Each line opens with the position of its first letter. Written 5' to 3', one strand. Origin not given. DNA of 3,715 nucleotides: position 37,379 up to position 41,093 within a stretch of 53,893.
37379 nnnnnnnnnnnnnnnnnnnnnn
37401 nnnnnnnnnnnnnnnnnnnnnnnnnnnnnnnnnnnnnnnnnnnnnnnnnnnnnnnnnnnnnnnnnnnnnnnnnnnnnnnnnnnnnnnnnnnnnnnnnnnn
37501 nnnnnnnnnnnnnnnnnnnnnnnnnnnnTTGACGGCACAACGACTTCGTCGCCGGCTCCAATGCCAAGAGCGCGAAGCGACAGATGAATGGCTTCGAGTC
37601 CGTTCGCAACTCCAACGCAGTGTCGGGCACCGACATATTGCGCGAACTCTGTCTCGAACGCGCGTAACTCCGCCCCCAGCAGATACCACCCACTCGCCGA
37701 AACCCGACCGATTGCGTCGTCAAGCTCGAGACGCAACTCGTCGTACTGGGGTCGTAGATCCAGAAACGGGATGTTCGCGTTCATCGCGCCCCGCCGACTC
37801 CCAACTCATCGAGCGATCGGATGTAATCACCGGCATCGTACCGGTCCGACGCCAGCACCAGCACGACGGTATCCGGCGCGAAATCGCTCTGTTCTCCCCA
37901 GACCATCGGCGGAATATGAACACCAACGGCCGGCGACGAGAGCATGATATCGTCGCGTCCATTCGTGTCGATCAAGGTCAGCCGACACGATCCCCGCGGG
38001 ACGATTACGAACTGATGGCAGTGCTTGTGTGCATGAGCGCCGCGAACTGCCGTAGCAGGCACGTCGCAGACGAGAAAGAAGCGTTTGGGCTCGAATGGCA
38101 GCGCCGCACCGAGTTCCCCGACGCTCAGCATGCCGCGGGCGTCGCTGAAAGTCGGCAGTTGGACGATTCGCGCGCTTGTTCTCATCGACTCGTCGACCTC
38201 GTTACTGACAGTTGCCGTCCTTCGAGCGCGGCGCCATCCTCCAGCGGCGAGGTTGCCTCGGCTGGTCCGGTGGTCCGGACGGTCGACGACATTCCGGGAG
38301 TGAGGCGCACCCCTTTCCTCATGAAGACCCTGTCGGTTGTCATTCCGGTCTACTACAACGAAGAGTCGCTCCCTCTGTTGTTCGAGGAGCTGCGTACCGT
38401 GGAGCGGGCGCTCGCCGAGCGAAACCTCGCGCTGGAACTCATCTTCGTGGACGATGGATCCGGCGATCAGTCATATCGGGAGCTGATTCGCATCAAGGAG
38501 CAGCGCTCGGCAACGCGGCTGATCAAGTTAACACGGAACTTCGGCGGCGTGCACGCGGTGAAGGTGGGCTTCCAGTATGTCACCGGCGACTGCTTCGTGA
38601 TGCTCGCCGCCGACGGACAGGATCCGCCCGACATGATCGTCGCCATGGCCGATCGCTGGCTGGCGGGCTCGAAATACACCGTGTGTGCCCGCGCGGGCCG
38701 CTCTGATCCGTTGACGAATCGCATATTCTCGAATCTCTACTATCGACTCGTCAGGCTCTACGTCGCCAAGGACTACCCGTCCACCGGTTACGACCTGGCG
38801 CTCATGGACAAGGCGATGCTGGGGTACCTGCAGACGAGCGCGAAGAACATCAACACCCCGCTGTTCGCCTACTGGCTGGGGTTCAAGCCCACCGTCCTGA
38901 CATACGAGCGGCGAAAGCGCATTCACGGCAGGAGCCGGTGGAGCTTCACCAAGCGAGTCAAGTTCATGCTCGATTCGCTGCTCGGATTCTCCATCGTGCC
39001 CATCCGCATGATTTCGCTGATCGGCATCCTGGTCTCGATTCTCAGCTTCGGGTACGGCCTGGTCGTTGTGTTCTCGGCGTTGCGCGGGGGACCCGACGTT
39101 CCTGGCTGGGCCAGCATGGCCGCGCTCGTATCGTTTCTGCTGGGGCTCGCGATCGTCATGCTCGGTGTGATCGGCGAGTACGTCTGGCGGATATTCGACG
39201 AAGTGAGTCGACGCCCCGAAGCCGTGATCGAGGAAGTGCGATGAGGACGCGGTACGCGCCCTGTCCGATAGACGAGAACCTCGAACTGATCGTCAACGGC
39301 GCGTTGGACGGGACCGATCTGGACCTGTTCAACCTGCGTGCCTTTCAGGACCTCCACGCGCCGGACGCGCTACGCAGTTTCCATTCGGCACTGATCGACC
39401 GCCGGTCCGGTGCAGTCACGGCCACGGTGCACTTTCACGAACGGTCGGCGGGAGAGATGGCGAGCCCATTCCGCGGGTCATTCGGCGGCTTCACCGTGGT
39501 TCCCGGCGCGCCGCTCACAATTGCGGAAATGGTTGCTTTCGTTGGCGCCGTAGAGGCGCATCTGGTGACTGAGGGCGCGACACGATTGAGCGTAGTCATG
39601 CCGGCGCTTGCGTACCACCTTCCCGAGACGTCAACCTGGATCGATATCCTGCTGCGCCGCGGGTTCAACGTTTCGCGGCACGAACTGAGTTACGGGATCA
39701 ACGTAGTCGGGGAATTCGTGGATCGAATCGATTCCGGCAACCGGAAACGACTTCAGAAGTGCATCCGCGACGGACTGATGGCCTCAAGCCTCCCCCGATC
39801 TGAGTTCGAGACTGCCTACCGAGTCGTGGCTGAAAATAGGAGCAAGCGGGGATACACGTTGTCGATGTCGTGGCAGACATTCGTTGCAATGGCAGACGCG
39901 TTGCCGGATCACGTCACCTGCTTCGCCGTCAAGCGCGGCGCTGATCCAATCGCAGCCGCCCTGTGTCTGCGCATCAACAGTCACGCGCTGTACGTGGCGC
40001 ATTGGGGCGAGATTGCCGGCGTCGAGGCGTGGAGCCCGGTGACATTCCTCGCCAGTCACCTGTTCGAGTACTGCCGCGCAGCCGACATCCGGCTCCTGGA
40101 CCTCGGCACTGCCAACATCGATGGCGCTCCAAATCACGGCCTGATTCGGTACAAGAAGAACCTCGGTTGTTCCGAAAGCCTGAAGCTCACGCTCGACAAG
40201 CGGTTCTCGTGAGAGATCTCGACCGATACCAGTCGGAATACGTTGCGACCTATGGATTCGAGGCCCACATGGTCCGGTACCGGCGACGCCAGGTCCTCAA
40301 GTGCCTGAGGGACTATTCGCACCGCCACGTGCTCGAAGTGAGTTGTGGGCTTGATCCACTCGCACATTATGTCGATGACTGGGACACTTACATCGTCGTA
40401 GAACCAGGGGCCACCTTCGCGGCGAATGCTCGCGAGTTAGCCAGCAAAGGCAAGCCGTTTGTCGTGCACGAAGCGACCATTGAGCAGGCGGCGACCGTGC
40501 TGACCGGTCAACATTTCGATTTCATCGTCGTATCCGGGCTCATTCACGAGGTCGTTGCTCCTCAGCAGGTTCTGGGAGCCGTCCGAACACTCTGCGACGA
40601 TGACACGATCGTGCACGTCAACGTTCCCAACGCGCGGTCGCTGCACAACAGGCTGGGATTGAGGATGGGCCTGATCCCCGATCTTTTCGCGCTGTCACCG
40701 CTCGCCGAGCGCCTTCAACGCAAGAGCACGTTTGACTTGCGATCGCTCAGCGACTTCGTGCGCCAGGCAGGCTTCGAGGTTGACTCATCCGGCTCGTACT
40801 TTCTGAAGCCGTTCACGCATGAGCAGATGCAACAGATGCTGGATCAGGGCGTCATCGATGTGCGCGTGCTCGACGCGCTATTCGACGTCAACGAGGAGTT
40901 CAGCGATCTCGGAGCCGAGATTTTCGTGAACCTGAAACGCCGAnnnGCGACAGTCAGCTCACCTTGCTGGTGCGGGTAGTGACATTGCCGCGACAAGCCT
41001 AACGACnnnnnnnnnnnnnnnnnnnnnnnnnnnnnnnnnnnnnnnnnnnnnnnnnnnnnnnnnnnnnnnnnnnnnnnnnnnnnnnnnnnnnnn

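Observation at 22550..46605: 24-kb lipid-carrier-dependent extracytoplasmic glycosylation supercluster with no Wzx/Wzy/ABC exporter or initiating transferase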

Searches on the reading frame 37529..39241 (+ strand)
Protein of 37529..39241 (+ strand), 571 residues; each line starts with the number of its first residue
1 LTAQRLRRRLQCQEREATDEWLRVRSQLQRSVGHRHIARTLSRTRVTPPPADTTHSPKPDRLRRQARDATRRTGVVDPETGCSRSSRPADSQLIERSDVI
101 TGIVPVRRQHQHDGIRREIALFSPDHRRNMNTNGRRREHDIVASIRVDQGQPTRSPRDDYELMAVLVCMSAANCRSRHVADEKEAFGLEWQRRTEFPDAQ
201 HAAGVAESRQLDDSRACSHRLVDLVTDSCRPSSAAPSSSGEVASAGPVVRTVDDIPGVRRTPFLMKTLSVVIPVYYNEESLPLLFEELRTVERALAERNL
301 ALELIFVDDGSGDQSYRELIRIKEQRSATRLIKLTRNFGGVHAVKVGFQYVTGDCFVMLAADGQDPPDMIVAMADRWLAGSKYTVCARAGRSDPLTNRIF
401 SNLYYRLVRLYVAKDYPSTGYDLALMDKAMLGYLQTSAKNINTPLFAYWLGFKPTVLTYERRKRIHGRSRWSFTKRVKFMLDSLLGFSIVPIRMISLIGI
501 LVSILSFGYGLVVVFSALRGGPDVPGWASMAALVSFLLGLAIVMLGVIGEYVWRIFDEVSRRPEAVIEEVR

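Call 5: search_protein_families(library=pfam, proteins=[window:37529-39241:+], max_evalue=0.01)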
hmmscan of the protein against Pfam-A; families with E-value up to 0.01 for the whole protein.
window:37529-39241:+ (571 aa): 2 families
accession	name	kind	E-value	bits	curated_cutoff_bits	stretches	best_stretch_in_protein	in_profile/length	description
PF00535.33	Glycos_transf_2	-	6.3e-17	62.5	23.3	1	269-403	1-130/168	Glycosyl transferase family 2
PF10111.15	Glyco_tranf_2_2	-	5.4e-05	23.3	27.3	1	269-374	1-103/276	Glycosyltransferase like family 2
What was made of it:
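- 38321..39244 (+): GT2 polyprenyl-phosphate glycosyltransferase, ArnC/PgfS-like, with two C-terminal TM helices. Glycos_transf_2 (call 5).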

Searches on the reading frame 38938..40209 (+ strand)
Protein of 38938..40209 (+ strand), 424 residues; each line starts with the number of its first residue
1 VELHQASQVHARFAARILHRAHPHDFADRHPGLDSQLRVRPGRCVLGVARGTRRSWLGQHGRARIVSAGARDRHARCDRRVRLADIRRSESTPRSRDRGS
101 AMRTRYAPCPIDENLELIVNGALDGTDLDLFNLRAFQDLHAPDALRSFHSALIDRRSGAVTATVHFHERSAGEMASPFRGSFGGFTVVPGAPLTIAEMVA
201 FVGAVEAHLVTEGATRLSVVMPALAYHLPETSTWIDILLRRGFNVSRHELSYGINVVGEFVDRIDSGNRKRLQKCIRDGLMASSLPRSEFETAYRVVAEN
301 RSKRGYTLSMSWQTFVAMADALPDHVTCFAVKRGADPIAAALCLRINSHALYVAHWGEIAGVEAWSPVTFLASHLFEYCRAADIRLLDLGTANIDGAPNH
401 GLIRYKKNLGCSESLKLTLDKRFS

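Call 5: search_protein_families(library=pfam, proteins=[window:38938-40209:+], max_evalue=0.01)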
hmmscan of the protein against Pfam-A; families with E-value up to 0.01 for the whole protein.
window:38938-40209:+ (424 aa): 2 families
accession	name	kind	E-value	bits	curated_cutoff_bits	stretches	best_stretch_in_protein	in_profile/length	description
PF13480.13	Acetyltransf_6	-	2.8e-07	31.2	22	1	287-393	28-138/143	Acetyltransferase (GNAT) domain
PF04339.18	FemAB_like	-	0.00013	21.7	27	1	283-362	207-285/369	Peptidogalycan biosysnthesis/recognition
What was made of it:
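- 39241..40212 (+): FemAB-like/GNAT (Acetyltransf_6) acyltransferase, probably an N-acylase of the amino sugar. Acetyltransf_6, E 2.8e-7 (call 5).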

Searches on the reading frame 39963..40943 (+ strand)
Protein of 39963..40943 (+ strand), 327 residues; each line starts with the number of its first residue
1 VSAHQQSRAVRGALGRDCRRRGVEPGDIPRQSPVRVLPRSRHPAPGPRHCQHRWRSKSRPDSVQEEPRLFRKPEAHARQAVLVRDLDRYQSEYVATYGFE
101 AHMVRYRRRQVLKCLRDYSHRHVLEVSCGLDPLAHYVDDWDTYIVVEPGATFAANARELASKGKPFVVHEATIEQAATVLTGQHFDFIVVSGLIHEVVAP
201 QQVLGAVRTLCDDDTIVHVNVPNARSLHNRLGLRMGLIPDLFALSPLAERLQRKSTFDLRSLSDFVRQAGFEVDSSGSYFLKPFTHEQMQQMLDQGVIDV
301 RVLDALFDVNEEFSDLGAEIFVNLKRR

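Call 5: search_protein_families(library=pfam, proteins=[window:39963-40943:+], max_evalue=0.01)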
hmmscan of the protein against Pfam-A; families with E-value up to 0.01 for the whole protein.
window:39963-40943:+ (327 aa): 4 families
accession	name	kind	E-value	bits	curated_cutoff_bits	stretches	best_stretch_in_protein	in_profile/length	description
PF13489.12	Methyltransf_23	-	2.8e-11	43.9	27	1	107-275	9-163/164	Methyltransferase domain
PF08242.18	Methyltransf_12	-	8.4e-05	23.7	30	1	124-215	1-96/98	Methyltransferase domain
PF08241.18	Methyltransf_11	-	0.0016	19.5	21.2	1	124-210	1-86/95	Methyltransferase domain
PF13847.12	Methyltransf_31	-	0.0042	17.2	27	1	155-223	43-113/145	Methyltransferase domain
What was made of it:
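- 40212..40946 (+): SAM methyltransferase. Methyltransf_23, E 2.8e-11 (call 5).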
